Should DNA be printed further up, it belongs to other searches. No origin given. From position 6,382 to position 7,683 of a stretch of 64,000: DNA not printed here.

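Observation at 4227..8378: Ugd + SDR epimerase/decarboxylase + ArnC/RgtE-like GT2 + PfkB kinase operon: lipid-linked acidic or pentose sugar donor synthesis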

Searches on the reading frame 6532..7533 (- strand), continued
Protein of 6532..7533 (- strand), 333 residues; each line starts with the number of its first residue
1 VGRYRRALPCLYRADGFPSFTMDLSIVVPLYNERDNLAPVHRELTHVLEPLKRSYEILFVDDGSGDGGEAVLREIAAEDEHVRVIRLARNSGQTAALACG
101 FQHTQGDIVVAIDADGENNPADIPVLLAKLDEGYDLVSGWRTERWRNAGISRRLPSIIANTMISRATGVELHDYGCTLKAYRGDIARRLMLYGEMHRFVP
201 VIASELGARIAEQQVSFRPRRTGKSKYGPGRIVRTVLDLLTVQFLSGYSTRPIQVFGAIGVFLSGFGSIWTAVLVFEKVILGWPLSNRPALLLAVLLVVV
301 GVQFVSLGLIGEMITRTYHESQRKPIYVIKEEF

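Call 30: search_protein_families(library=ncbifam, proteins=[L015:12167-13183:+, L015:13180-14166:+, L081:2458-3456:+, L081:3450-4880:+, L081:6277-7215:+, L081:7225-9162:+, L081:9317-9913:+, L081:10909-11955:+, L081:11864-12871:+, L081:20-2422:+], max_evalue=1e-10)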
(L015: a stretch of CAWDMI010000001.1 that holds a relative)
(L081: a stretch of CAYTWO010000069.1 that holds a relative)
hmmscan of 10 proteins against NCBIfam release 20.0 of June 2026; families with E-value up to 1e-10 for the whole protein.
L015:12167-13183:+ (338 aa): 12 families
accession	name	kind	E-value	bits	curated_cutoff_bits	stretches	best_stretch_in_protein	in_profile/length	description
TIGR01181.1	dTDP_gluc_dehyt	equivalog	2.3e-41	141.9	365.1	1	27-333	1-314/321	dTDP-glucose 4,6-dehydratase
TIGR04180.1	EDH_00030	hypoth_equivalog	2.8e-30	105.4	475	1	28-318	1-297/297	NAD-dependent 4,6-dehydratase LegB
TIGR01179.1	galE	equivalog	1.9e-28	99.3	262.3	1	27-328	1-323/332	UDP-glucose 4-epimerase GalE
NF007582.0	PRK10217.1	equivalog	7.6e-28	97.6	698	1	25-330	1-331/355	dTDP-glucose 4,6-dehydratase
NF011728.1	PRK15181.1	equivalog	1.1e-24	87.1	760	1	24-333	14-340/348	Vi polysaccharide biosynthesis UDP-N-acetylglucosaminuronic acid C-4 epimerase TviC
NF008872.0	PRK11908.1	equivalog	3.4e-24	85.5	294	1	25-338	1-343/349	bifunctional UDP-4-keto-pentose/UDP-xylose synthase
NF007490.0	PRK10084.1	subfamily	5.9e-24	84.7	649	1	27-331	2-335/361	dTDP-glucose 4,6-dehydratase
NF005998.1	PRK08125.1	equivalog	1.3e-22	80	777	1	21-330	311-649/649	bifunctional UDP-4-amino-4-deoxy-L-arabinose formyltransferase/UDP-glucuronic acid oxidase ArnA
TIGR02197.1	heptose_epim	equivalog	2.6e-17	63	274.6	1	28-325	1-308/316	ADP-glyceromanno-heptose 6-epimerase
NF047922.1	GDPFucSynFcl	equivalog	6.3e-14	52.1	500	1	168-333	132-304/308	GDP-L-fucose synthase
NF007956.0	PRK10675.1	subfamily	2e-11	43.6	394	1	27-219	2-206/338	UDP-glucose 4-epimerase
NF041015.1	UDPsulfquin_syn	equivalog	3.2e-11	42.8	575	0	210-258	236-284/384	UDP-sulfoquinovose synthase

L015:13180-14166:+ (328 aa): 16 families
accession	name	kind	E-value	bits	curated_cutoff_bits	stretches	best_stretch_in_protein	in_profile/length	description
TIGR01179.1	galE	equivalog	9.8e-136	451.9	262.3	1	2-322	1-328/332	UDP-glucose 4-epimerase GalE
NF007956.0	PRK10675.1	subfamily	3.4e-85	286.1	394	1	1-322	1-332/338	UDP-glucose 4-epimerase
TIGR01181.1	dTDP_gluc_dehyt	equivalog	1e-37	129.9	365.1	1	2-321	1-313/321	dTDP-glucose 4,6-dehydratase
TIGR02197.1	heptose_epim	equivalog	1.8e-34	119.4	274.6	1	3-265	1-256/316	ADP-glyceromanno-heptose 6-epimerase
TIGR04180.1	EDH_00030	hypoth_equivalog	1.5e-29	103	475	1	3-303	1-294/297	NAD-dependent 4,6-dehydratase LegB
TIGR03466.1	HpnA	hypoth_equivalog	1.2e-21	77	367.65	1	1-157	1-158/327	hopanoid-associated sugar epimerase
NF007490.0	PRK10084.1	subfamily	1.1e-18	67.4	649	1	1-276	1-284/361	dTDP-glucose 4,6-dehydratase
NF008360.0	PRK11150.1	equivalog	2.4e-18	66.4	452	1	3-263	2-248/310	ADP-glyceromanno-heptose 6-epimerase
NF007582.0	PRK10217.1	equivalog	1.9e-17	63.4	698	1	2-274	3-275/355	dTDP-glucose 4,6-dehydratase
TIGR02622.1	CDP_4_6_dhtase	equivalog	2.1e-17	63.3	278.45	1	2-321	6-332/352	CDP-glucose 4,6-dehydratase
NF011728.1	PRK15181.1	equivalog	5.9e-16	58.4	760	1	3-235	18-248/348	Vi polysaccharide biosynthesis UDP-N-acetylglucosaminuronic acid C-4 epimerase TviC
NF043036.1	ErythonDh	equivalog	2.8e-15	56.3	325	1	1-155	1-164/321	D-erythronate dehydrogenase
NF042422.1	oxyalk_red_OleD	equivalog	1.2e-14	54.4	580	1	1-120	1-114/329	2-alkyl-3-oxoalkanoate reductase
TIGR01472.1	gmd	equivalog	2.6e-14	53.2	415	1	48-267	60-266/342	GDP-mannose 4,6-dehydratase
NF047922.1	GDPFucSynFcl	equivalog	2.2e-13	50.3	500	1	2-319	4-301/308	GDP-L-fucose synthase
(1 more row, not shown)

L081:2458-3456:+ (332 aa): 20 families
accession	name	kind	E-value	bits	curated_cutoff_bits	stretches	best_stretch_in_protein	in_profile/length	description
TIGR01181.1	dTDP_gluc_dehyt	equivalog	1.5e-61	208.3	365.1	1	4-317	2-315/321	dTDP-glucose 4,6-dehydratase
TIGR01179.1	galE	equivalog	2.6e-58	197.4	262.3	1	4-317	2-329/332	UDP-glucose 4-epimerase GalE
TIGR04180.1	EDH_00030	hypoth_equivalog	8.5e-44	149.8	475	1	4-300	1-296/297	NAD-dependent 4,6-dehydratase LegB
NF007956.0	PRK10675.1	subfamily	3.4e-43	148.1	394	1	4-193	3-189/338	UDP-glucose 4-epimerase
NF007582.0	PRK10217.1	equivalog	8.8e-36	123.7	698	1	1-314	1-332/355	dTDP-glucose 4,6-dehydratase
NF007490.0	PRK10084.1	subfamily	7.2e-34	117.3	649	1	3-317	2-338/361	dTDP-glucose 4,6-dehydratase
TIGR02197.1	heptose_epim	equivalog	1.1e-32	113.5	274.6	1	4-315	1-315/316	ADP-glyceromanno-heptose 6-epimerase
NF011728.1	PRK15181.1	equivalog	1.1e-28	100.2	760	1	2-315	16-339/348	Vi polysaccharide biosynthesis UDP-N-acetylglucosaminuronic acid C-4 epimerase TviC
NF042422.1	oxyalk_red_OleD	equivalog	1.8e-25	90.1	580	1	3-235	2-216/329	2-alkyl-3-oxoalkanoate reductase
TIGR02622.1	CDP_4_6_dhtase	equivalog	6.2e-21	74.9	278.45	1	2-319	5-336/352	CDP-glucose 4,6-dehydratase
NF043036.1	ErythonDh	equivalog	5.1e-19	68.6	325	1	3-194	2-189/321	D-erythronate dehydrogenase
TIGR03466.1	HpnA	hypoth_equivalog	9.3e-18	64.2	367.65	1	4-303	3-283/327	hopanoid-associated sugar epimerase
NF042423.1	oxyalk_red_Shew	equivalog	1.9e-17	63.4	580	1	2-258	9-251/331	2-alkyl-3-oxoalkanoate reductase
NF047922.1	GDPFucSynFcl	equivalog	8.8e-16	58.2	500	1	62-317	38-305/308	GDP-L-fucose synthase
TIGR01472.1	gmd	equivalog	2.1e-15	56.8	415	1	4-227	3-232/342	GDP-mannose 4,6-dehydratase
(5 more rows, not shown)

L081:3450-4880:+ (476 aa): 10 families
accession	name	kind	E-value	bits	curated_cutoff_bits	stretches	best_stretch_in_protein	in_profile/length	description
TIGR03025.1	EPS_sugtrans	subfamily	7.6e-132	440.7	295.55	1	15-475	1-444/445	exopolysaccharide biosynthesis polyprenyl glycosylphosphotransferase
TIGR03023.1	WcaJ_sugtrans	equivalog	5.2e-114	382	410.75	1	16-473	2-450/453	undecaprenyl-phosphate glucose phosphotransferase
NF041877.1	EPS_EpsZ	equivalog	1.4e-104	350.3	800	1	94-476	79-459/459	exopolysaccharide biosynthesis polyisoprenyl-phosphate hexose-1-phosphate transferase EpsZ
TIGR03022.1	WbaP_sugtrans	subfamily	3.1e-91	306.9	403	1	15-475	3-455/456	undecaprenyl-phosphate galactose phosphotransferase WbaP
TIGR03013.1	EpsB_2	subfamily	3.5e-70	237.3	393.35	1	49-475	26-442/443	TIGR03013 family XrtA/PEP-CTERM system glycosyltransferase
NF052601.1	undeca_RfbP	equivalog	2.2e-57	194.1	330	1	279-471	41-237/244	undecaprenyl-phosphate galactose phosphotransferase family protein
NF007518.0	PRK10124.1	equivalog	2.2e-56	191.5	684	1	71-466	66-454/464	undecaprenyl-phosphate glucose phosphotransferase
NF050817.1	PolSacchBiosHfsE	equivalog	3.9e-51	174.2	750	1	89-470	83-460/467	polysaccharide biosynthesis protein HfsE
NF011751.0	PRK15204.1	equivalog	1.3e-49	169.1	907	1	84-475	86-475/476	undecaprenyl-phosphate galactose phosphotransferase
NF045514.1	glycotran_HepC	equivalog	1.1e-26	93.5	140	1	277-402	111-211/220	heterocyst development glycosyltransferase HepC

L081:6277-7215:+ (312 aa): 11 families
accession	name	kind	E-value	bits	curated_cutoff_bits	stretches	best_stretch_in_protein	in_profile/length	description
TIGR01181.1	dTDP_gluc_dehyt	equivalog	5.3e-41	140.7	365.1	1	3-307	2-313/321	dTDP-glucose 4,6-dehydratase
TIGR01179.1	galE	equivalog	1.3e-29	103.1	262.3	1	3-303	2-323/332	UDP-glucose 4-epimerase GalE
TIGR04180.1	EDH_00030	hypoth_equivalog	3.4e-28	98.6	475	1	4-263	2-263/297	NAD-dependent 4,6-dehydratase LegB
NF007582.0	PRK10217.1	equivalog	1.1e-27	97.1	698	1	2-304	3-330/355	dTDP-glucose 4,6-dehydratase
NF008872.0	PRK11908.1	equivalog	1.4e-25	90.1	294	1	2-255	3-270/349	bifunctional UDP-4-keto-pentose/UDP-xylose synthase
NF007490.0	PRK10084.1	subfamily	3.1e-25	88.9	649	1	1-305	1-334/361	dTDP-glucose 4,6-dehydratase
NF005998.1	PRK08125.1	equivalog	1.6e-23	82.9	777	1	2-255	317-584/649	bifunctional UDP-4-amino-4-deoxy-L-arabinose formyltransferase/UDP-glucuronic acid oxidase ArnA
NF011728.1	PRK15181.1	equivalog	2.2e-22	79.6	760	1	2-305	17-337/348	Vi polysaccharide biosynthesis UDP-N-acetylglucosaminuronic acid C-4 epimerase TviC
TIGR02197.1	heptose_epim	equivalog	2.7e-18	66.2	274.6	1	4-307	2-315/316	ADP-glyceromanno-heptose 6-epimerase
NF047922.1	GDPFucSynFcl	equivalog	1.1e-16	61.1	500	1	145-307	134-303/308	GDP-L-fucose synthase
NF007956.0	PRK10675.1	subfamily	8.7e-15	54.7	394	1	1-291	1-315/338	UDP-glucose 4-epimerase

L081:7225-9162:+ (645 aa): 4 families
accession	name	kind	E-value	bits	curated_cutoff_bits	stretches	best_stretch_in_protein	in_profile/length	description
NF010322.0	PRK13759.1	equivalog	4.5e-52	177.1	481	2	334-612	185-457/486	arylsulfatase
NF045661.1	HdlasePehA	equivalog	1.6e-32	112.8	900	1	329-598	181-469/506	phosphoric/sulfuric ester hydrolase PehA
NF052527.1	Mn_arylsulf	exception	7.4e-31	107.6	850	1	334-614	183-454/479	manganese-dependent arylsulfatase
TIGR03417.1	chol_sulfatase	equivalog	8.1e-30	104.1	433.45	1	416-603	252-429/500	choline-sulfatase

L081:9317-9913:+ (198 aa): 0 families

L081:10909-11955:+ (348 aa): 3 families
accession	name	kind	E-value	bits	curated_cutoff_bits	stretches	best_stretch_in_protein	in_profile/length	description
NF007986.1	PRK10714.1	equivalog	2.4e-28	99.1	529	1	27-333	7-313/316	undecaprenyl-phosphate 4-deoxy-4-formamido-L-arabinose transferase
NF047588.1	GlcsyltransPgfSStrep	equivalog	3.8e-20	72.3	500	1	27-319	2-291/308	glycosyltransferase PgfS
TIGR04182.1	glyco_TIGR04182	equivalog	9e-12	45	325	1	128-325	91-292/293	S-layer glycoprotein N-glycosyltransferase AglJ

L081:11864-12871:+ (335 aa): 5 families
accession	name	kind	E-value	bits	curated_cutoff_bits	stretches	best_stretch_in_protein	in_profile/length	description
TIGR04182.1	glyco_TIGR04182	equivalog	2.9e-32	112.2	325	1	24-317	3-287/293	S-layer glycoprotein N-glycosyltransferase AglJ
NF047588.1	GlcsyltransPgfSStrep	equivalog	6.9e-18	64.9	500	1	21-312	1-287/308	glycosyltransferase PgfS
NF041391.1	DPhHxTase_Halo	equivalog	4.4e-16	58.5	375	1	29-227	3-192/213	dolichyl-phosphate hexose transferase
NF058614.1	PPMAGASynPpgS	equivalog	1.6e-14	53.9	370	1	25-191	4-168/226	polyprenyl-phospho-N-acetylgalactosaminyl synthase PpgS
NF007986.1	PRK10714.1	equivalog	1.1e-11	44.3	529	1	22-313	7-294/316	undecaprenyl-phosphate 4-deoxy-4-formamido-L-arabinose transferase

L081:20-2422:+ (800 aa): 9 families
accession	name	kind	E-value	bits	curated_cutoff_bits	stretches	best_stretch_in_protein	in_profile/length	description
NF008568.0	PRK11519.1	equivalog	4.9e-66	223.4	1068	1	446-800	358-713/720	tyrosine-protein kinase Wzc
NF007350.0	PRK09841.1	equivalog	2e-61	208.1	1248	1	450-800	362-718/726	tyrosine-protein kinase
TIGR01007.1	eps_fam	subfamily_domain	2.4e-58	197.1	108.05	1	596-798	1-203/204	polysaccharide biosynthesis tyrosine autokinase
TIGR01005.1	eps_transp_fam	subfamily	6.1e-51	173.5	411.7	1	388-797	299-730/754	exopolysaccharide transport protein family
TIGR03018.1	pepcterm_TyrKin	hypoth_equivalog_domain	8.9e-42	142.8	230.65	1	585-784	2-207/207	XrtA-associated tyrosine autokinase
TIGR03007.1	pepcterm_ChnLen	equivalog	7.6e-38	130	278.85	2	437-567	334-467/498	XrtA system polysaccharide chain length determinant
TIGR03029.1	EpsG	equivalog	7.8e-38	130.2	313.8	1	578-784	67-273/274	chain length determinant protein tyrosine kinase EpsG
TIGR03017.1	EpsF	equivalog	1.1e-23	83.7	422.75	1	243-558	133-441/444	chain length determinant protein EpsF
TIGR01006.1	polys_exp_MPA1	subfamily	7.6e-12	45.1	296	0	478-560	140-221/226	CspC family polysaccharide chain length determinant protein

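Call 35: search_protein_families(library=pfam, proteins=[L009:13757-14980:+, L006:12147-13112:+, L037:11111-13747:+, L076:4217-4969:+, L056:9569-11254:-, L013:1575-2489:+, L052:8274-9206:-, L040:6837-8072:+, L036:9216-9920:+, L051:12377-12889:+], max_evalue=0.0001)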
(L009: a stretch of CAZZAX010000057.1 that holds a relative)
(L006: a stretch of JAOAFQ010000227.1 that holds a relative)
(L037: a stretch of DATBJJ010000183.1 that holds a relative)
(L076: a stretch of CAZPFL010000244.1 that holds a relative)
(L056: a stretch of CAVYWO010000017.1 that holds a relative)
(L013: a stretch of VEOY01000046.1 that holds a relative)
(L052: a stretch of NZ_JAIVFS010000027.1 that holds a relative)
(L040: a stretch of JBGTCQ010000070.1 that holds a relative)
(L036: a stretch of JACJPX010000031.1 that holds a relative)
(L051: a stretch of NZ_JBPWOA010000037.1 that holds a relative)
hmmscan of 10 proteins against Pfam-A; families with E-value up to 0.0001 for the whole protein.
L009:13757-14980:+ (407 aa): 7 families
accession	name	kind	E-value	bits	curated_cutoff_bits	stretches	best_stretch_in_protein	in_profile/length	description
PF00534.26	Glycos_transf_1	-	3.9e-34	118.1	26.4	1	223-386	6-172/172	Glycosyl transferases group 1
PF13692.12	Glyco_trans_1_4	-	1.4e-32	113.4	27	1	234-372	3-142/142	Glycosyl transferases group 1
PF13439.12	Glyco_transf_4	-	3.3e-14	53.7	28.5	1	95-220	40-170/170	Glycosyltransferase Family 4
PF13524.12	Glyco_trans_1_2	-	1.4e-12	48.2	25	1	290-400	28-143/144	Glycosyl transferase-like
PF20706.3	GT4-conflict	-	4.8e-09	36.1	26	1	209-397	174-383/385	Family 4 Glycosyltransferase in conflict systems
PF13579.12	Glyco_trans_4_4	-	1.8e-08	35.3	29.7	1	112-215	56-158/158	Glycosyl transferase 4-like domain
PF13477.12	Glyco_trans_4_2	-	2.1e-06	28.4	23.4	1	81-192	38-138/139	Glycosyl transferase 4-like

L006:12147-13112:+ (321 aa): 8 families
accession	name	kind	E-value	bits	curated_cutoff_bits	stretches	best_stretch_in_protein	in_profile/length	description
PF01370.27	Epimerase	-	2.2e-40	139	20.9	1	4-220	2-239/240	NAD dependent epimerase/dehydratase family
PF01073.25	3Beta_HSD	-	1.4e-29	103.5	22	1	4-211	1-231/280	3-beta hydroxysteroid dehydrogenase/isomerase family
PF16363.11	GDP_Man_Dehyd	-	4.3e-24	86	27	1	5-242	2-269/332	GDP-mannose 4,6 dehydratase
PF07993.18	NAD_binding_4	-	2.7e-21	76.3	20.1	1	53-165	81-209/258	Male sterility protein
PF04321.23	RmlD_sub_bind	-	5.8e-21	75.3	27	1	1-242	1-234/287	RmlD substrate binding domain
PF13460.12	NAD_binding_10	-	3e-19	70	27.2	1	7-166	1-149/184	NAD(P)H-binding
PF05368.20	NmrA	-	1.4e-09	38.4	27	1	4-106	6-104/298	NmrA-like family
PF02719.21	Polysacc_synt_2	-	2e-09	37.5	20.2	1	5-240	3-248/293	Polysaccharide biosynthesis protein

L037:11111-13747:+ (878 aa): 3 families
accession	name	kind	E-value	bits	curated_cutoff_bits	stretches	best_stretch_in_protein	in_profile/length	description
PF00733.27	Asn_synthase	-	5.9e-97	325.9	21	1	489-873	2-353/354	Asparagine synthase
PF13537.11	GATase_7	-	3.4e-43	147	25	1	298-415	2-122/123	Glutamine amidotransferase domain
PF13522.11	GATase_6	-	1.1e-35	122.9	27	1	291-410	10-130/130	Glutamine amidotransferase domain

L076:4217-4969:+ (250 aa): 6 families
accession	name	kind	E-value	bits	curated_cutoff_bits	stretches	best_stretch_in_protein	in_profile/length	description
PF08241.18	Methyltransf_11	-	8.3e-23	81.3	21.2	1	42-133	1-95/95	Methyltransferase domain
PF13489.12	Methyltransf_23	-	1.4e-20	74.1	27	1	23-173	6-163/164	Methyltransferase domain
PF13649.12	Methyltransf_25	-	1.1e-18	68.1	27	1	41-129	1-97/97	Methyltransferase domain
PF08242.18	Methyltransf_12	-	3.3e-13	50.6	30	1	42-130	1-97/98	Methyltransferase domain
PF13847.12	Methyltransf_31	-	3.7e-13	49.8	27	1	37-136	3-112/145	Methyltransferase domain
PF07021.18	MetW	-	9.5e-07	29.1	21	1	38-138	14-112/193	Methionine biosynthesis protein MetW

L056:9569-11254:- (561 aa): 0 families

L013:1575-2489:+ (304 aa): 1 family
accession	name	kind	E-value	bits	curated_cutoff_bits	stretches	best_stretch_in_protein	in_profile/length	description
PF03706.18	LPG_synthase_TM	-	1.4e-41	143.3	33.4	1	12-289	2-301/302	Lysylphosphatidylglycerol synthase TM region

L052:8274-9206:- (310 aa): 1 family
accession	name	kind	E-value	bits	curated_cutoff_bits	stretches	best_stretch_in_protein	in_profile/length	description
PF13354.11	Beta-lactamase2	-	7.4e-18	65.1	22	1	148-284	102-214/214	Beta-lactamase enzyme family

L040:6837-8072:+ (411 aa): 5 families
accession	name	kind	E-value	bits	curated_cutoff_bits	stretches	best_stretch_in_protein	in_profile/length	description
PF07690.21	MFS_1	-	3.6e-62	210.7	33.4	2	18-275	1-267/347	Major Facilitator Superfamily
PF12832.13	MFS_1_like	-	6.6e-14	52.2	25.2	2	10-170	209-371/373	MFS_1 like family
PF00083.30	Sugar_tr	-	1.7e-12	47.4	22.3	1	45-199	43-203/452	Sugar (and other) transporter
PF13347.12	MFS_2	-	2e-09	37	27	1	12-166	223-386/427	MFS/sugar transport protein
PF05977.19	MFS_3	-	1.2e-05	24.5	27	1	41-384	38-392/524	Transmembrane secretion effector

L036:9216-9920:+ (234 aa): 2 families
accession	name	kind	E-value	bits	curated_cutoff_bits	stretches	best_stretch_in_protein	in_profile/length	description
PF00877.26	NLPC_P60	-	4.2e-27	94.6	23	1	113-205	3-92/105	NlpC/P60 family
PF18348.7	SH3_16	-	2.9e-19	69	25.8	1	25-72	1-48/49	Bacterial dipeptidyl-peptidase Sh3 domain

L051:12377-12889:+ (170 aa): 1 family
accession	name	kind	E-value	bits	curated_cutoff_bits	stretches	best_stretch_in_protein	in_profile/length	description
PF01967.27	MoaC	-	2.3e-55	186.8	27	1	25-160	1-136/136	MoaC family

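Call 36: search_solved_structures(query=L015:12167-13183:+, max_evalue=1e-25)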
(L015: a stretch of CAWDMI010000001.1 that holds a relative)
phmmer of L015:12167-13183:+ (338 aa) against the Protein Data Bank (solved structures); distinct sequences matched with E-value up to 1e-25: 18.
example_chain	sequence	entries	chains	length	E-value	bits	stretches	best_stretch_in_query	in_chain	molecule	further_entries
2b69_A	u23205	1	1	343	1e-105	356.8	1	26-335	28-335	UDP-glucuronate decarboxylase 1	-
4gll_A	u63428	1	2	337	1.2e-105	356.7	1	26-335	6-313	UDP-glucuronic acid decarboxylase 1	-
4m55_A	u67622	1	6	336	6.1e-105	354.3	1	26-335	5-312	UDP-glucuronic acid decarboxylase 1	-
4lk3_A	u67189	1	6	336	8.3e-105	353.9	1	26-335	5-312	UDP-glucuronic acid decarboxylase 1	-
4zrm_A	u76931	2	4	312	2.3e-38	135.5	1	27-335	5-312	UDP-glucose 4-epimerase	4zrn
8vr2_A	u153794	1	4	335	8.7e-33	117.2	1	26-328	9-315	NAD-dependent epimerase/dehydratase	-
6zl6_A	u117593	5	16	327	6.9e-31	110.9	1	27-333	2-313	Epimerase domain-containing protein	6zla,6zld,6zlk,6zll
6zlj_A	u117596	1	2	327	1.2e-30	110.2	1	27-333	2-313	Epimerase domain-containing protein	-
6bi4_A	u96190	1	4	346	7.6e-29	104.2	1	25-332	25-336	dTDP-glucose 4,6-dehydratase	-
6bwl_A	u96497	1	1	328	7.7e-29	104.2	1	27-329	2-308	Pal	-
2hun_A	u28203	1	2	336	1.7e-28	103.1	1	27-331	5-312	336aa long hypothetical dTDP-glucose 4,6-dehydratase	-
6dnt_A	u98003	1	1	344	9.4e-28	100.6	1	27-290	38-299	NAD-dependent epimerase/dehydratase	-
8rdg_A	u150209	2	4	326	4.2e-27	98.5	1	27-277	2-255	SDR family NAD(P)-dependent oxidoreductase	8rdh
1r66_A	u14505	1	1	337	1.2e-26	97.1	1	27-332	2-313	TDP-glucose-4,6-dehydratase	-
8rdi_A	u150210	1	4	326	1.5e-26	96.7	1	27-277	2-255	SDR family NAD(P)-dependent oxidoreductase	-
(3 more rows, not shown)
